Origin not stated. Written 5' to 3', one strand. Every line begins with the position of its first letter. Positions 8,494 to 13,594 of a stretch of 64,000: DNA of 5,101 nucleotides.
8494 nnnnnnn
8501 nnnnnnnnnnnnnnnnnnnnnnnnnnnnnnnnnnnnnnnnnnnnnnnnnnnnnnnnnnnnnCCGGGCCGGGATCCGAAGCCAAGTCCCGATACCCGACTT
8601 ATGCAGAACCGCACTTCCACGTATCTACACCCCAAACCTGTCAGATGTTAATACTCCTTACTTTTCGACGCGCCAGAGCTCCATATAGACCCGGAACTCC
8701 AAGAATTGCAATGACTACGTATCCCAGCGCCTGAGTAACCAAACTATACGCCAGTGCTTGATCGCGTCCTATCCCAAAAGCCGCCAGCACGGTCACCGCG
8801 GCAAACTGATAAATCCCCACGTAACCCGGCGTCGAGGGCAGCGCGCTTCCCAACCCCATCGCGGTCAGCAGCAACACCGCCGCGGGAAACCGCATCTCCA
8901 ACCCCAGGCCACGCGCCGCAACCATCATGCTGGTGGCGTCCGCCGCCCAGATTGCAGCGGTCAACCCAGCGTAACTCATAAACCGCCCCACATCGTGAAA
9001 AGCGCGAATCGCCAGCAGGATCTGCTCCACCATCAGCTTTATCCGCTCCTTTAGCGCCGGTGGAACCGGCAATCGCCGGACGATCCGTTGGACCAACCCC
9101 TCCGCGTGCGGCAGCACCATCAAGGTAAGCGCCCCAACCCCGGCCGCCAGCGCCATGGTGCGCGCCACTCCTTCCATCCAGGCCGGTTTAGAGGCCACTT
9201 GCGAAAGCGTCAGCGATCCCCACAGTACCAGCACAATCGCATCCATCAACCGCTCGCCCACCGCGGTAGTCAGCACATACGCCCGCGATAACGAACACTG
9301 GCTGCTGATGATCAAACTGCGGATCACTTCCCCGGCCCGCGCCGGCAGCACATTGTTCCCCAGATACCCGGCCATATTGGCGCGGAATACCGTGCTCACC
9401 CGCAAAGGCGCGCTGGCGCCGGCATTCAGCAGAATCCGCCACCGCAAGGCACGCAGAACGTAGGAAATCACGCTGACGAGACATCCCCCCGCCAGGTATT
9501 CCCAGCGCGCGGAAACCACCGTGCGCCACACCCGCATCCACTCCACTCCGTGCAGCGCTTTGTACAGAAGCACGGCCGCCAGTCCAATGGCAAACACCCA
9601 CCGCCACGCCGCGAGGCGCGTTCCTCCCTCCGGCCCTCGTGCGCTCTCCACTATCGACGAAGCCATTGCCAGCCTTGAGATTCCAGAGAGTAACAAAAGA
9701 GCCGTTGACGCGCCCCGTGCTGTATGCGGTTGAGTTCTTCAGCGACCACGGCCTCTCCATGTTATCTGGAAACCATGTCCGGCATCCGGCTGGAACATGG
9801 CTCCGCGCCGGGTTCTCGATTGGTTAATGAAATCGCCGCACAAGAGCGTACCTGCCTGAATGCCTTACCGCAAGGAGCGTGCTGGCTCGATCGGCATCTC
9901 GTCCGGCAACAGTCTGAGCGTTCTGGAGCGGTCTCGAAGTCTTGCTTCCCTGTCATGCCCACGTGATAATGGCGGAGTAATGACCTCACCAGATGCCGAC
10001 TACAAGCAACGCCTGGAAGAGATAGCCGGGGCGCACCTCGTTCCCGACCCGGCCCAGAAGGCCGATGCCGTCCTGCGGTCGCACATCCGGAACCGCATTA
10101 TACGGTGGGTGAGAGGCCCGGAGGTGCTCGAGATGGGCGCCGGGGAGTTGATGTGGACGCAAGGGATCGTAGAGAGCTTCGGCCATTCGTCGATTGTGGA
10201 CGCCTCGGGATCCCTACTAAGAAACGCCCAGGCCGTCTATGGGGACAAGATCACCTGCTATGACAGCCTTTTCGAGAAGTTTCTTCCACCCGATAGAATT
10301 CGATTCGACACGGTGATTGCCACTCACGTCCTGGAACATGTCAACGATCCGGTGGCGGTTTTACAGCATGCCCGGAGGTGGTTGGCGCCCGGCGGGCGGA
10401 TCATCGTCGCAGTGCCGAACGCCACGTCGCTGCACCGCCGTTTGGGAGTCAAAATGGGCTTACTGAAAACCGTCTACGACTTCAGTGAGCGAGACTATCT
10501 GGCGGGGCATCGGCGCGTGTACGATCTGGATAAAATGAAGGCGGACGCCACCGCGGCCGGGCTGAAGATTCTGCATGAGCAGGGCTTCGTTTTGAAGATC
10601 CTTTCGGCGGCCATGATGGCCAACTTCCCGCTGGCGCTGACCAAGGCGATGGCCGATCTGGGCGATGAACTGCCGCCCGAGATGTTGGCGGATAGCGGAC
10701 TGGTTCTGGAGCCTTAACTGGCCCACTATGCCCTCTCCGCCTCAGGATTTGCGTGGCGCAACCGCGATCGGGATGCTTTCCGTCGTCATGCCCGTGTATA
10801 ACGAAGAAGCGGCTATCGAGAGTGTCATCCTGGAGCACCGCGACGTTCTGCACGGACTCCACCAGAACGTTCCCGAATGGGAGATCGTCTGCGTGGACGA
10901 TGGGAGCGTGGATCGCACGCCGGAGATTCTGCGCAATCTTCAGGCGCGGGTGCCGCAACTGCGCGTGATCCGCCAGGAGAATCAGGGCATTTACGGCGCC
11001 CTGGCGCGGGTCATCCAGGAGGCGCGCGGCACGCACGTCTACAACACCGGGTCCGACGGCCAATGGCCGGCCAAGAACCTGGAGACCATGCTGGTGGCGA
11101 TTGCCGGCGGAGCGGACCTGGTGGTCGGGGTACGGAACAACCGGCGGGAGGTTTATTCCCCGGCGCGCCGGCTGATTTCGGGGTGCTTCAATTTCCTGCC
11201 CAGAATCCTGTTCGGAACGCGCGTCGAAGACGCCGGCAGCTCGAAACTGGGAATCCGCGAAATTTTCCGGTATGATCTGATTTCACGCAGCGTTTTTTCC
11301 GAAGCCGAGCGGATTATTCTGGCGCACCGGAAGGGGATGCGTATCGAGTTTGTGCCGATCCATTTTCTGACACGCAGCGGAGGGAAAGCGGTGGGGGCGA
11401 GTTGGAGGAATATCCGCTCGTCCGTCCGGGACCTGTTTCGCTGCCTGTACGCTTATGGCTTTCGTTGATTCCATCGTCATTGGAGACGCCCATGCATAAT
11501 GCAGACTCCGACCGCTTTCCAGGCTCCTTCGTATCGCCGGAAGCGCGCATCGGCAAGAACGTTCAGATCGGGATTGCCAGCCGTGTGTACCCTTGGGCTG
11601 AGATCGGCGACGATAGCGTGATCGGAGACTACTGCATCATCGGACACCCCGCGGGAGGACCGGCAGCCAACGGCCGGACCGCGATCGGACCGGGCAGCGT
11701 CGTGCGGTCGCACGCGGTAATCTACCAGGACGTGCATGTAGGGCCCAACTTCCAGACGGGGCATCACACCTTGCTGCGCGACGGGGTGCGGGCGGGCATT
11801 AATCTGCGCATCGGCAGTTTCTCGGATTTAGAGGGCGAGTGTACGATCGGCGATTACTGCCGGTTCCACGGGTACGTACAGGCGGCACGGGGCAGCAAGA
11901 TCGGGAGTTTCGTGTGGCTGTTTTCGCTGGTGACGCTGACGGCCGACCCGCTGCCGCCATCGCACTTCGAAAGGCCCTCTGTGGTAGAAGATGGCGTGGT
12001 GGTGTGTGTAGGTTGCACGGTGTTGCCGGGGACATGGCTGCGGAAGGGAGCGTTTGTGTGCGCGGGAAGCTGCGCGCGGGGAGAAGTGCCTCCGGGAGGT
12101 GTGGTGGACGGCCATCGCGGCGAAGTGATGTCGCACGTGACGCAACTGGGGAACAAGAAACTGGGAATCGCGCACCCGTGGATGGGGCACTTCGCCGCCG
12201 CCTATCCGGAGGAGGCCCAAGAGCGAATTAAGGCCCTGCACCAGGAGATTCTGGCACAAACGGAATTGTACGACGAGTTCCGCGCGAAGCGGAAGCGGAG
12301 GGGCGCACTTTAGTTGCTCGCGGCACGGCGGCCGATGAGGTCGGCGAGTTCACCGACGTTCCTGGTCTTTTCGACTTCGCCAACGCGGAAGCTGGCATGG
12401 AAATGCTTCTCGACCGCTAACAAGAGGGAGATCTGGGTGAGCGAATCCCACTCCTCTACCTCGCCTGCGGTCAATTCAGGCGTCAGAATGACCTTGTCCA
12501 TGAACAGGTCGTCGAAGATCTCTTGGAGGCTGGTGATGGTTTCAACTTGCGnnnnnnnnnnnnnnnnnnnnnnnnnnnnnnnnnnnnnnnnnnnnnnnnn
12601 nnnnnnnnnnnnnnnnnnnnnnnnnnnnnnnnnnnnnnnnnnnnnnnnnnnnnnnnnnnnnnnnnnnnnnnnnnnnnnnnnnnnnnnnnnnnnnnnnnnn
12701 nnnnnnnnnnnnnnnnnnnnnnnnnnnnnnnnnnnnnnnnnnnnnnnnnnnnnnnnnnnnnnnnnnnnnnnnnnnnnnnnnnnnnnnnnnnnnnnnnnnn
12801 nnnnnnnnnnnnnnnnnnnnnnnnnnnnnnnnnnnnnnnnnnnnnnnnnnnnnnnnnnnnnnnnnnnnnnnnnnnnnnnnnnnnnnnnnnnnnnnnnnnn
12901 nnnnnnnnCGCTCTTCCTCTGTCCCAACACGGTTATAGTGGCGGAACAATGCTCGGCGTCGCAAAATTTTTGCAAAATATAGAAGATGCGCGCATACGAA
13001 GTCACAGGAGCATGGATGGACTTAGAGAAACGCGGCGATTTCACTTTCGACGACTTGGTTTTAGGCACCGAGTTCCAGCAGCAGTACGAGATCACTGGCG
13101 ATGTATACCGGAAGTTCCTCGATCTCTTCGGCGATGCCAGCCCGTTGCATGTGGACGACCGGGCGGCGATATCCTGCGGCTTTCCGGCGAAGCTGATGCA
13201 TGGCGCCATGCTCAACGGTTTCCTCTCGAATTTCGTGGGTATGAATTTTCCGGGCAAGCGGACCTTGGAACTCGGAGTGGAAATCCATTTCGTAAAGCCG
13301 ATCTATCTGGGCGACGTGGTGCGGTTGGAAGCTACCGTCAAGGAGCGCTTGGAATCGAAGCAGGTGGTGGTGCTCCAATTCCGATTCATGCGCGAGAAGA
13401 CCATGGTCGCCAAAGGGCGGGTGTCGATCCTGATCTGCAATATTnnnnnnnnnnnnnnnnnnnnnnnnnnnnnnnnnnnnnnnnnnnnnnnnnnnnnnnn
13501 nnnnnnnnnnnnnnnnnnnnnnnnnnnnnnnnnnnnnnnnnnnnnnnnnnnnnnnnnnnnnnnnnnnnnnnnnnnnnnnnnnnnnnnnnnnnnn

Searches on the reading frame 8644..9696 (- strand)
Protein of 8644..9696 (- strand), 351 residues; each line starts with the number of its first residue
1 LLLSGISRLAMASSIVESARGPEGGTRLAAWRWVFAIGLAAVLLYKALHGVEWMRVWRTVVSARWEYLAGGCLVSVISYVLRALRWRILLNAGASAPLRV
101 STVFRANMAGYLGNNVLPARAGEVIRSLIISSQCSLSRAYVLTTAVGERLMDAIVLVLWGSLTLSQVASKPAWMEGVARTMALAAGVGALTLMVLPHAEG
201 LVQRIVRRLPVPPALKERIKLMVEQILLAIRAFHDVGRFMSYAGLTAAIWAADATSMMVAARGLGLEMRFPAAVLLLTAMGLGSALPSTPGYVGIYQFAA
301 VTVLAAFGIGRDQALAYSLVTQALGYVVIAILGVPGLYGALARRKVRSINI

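Call 8: search_protein_families(library=pfam, proteins=[window:8644-9696:-], max_evalue=0.01)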
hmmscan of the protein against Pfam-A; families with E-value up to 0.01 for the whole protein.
window:8644-9696:- (351 aa): 1 family
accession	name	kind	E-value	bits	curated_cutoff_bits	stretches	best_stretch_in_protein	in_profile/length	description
PF03706.18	LPG_synthase_TM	-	1.7e-49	169.4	33.4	1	33-333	1-302/302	Lysylphosphatidylglycerol synthase TM region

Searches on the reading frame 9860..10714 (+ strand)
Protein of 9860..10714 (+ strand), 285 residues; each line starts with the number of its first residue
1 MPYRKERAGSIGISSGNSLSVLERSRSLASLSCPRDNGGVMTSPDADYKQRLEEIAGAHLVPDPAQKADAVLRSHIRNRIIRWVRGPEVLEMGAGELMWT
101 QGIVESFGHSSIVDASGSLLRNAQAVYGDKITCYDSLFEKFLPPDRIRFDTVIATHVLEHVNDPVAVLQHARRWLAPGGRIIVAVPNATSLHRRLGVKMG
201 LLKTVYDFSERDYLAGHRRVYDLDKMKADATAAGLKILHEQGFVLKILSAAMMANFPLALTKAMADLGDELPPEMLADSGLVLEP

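Call 8: search_protein_families(library=pfam, proteins=[window:9860-10714:+], max_evalue=0.01)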
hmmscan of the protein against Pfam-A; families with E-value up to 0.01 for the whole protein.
window:9860-10714:+ (285 aa): 5 families
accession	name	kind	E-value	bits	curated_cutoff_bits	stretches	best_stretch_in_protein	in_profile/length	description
PF13489.12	Methyltransf_23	-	7.2e-17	62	27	1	85-239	22-163/164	Methyltransferase domain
PF08242.18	Methyltransf_12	-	2.8e-11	44.5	30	1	90-181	1-98/98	Methyltransferase domain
PF08241.18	Methyltransf_11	-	1.7e-10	41.8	21.2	1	90-183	1-95/95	Methyltransferase domain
PF13649.12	Methyltransf_25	-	5.1e-09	37.1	27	1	89-179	1-97/97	Methyltransferase domain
PF13847.12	Methyltransf_31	-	6.4e-06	26.3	27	1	138-187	63-113/145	Methyltransferase domain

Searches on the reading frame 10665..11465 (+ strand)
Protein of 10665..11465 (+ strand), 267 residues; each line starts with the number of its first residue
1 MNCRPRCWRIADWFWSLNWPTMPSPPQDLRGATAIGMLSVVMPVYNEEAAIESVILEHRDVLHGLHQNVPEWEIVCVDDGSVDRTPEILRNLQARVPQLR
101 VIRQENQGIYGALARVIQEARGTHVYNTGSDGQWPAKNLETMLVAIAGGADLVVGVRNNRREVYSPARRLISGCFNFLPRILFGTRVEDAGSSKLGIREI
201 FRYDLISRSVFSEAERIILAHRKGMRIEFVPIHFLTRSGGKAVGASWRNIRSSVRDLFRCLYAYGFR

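Call 8: search_protein_families(library=pfam, proteins=[window:10665-11465:+], max_evalue=0.01)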
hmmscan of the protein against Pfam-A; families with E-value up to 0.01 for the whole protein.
window:10665-11465:+ (267 aa): 1 family
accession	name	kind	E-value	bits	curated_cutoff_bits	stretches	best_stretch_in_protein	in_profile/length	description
PF00535.33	Glycos_transf_2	-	3.5e-25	89.3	23.3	1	39-181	1-144/168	Glycosyl transferase family 2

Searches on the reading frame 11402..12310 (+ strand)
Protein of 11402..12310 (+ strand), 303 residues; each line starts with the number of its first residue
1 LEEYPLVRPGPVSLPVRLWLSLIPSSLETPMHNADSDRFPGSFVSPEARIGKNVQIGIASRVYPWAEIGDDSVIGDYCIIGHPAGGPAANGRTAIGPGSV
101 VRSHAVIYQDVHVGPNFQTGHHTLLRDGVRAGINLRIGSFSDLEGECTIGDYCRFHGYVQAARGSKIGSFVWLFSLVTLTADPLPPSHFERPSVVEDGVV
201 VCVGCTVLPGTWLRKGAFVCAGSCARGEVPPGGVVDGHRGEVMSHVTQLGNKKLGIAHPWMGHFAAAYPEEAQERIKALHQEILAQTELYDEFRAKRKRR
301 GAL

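Call 8: search_protein_families(library=pfam, proteins=[window:11402-12310:+], max_evalue=0.01)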
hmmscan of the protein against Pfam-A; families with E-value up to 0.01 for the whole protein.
window:11402-12310:+ (303 aa): 3 families
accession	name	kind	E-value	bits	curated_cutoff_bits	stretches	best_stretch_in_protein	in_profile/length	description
PF00132.30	Hexapep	-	1.5e-18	66.1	27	1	48-82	2-36/36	Bacterial transferase hexapeptide (six repeats)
PF25084.1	LbH_EIF2B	-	4.6e-06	27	54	1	45-135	13-103/105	EIF2B subunit epsilon LbH domain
PF25087.1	GMPPB_C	-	2.8e-05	24.2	39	0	100-168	6-78/110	GMPPB C-terminal domain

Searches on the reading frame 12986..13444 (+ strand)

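Call 12: search_protein_families(library=pfam, proteins=[window:12986-13444:+], max_evalue=0.001)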
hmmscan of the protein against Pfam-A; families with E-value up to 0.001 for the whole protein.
window:12986-13444:+ (153 aa): 2 families
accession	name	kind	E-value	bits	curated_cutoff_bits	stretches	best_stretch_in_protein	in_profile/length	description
PF01575.25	MaoC_dehydratas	-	8.4e-10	38.7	27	1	29-127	11-110/123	MaoC like domain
PF13452.11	FAS1_DH_region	-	3.1e-05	24.6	22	1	28-126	5-108/132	FAS1-like, dehydratase domain region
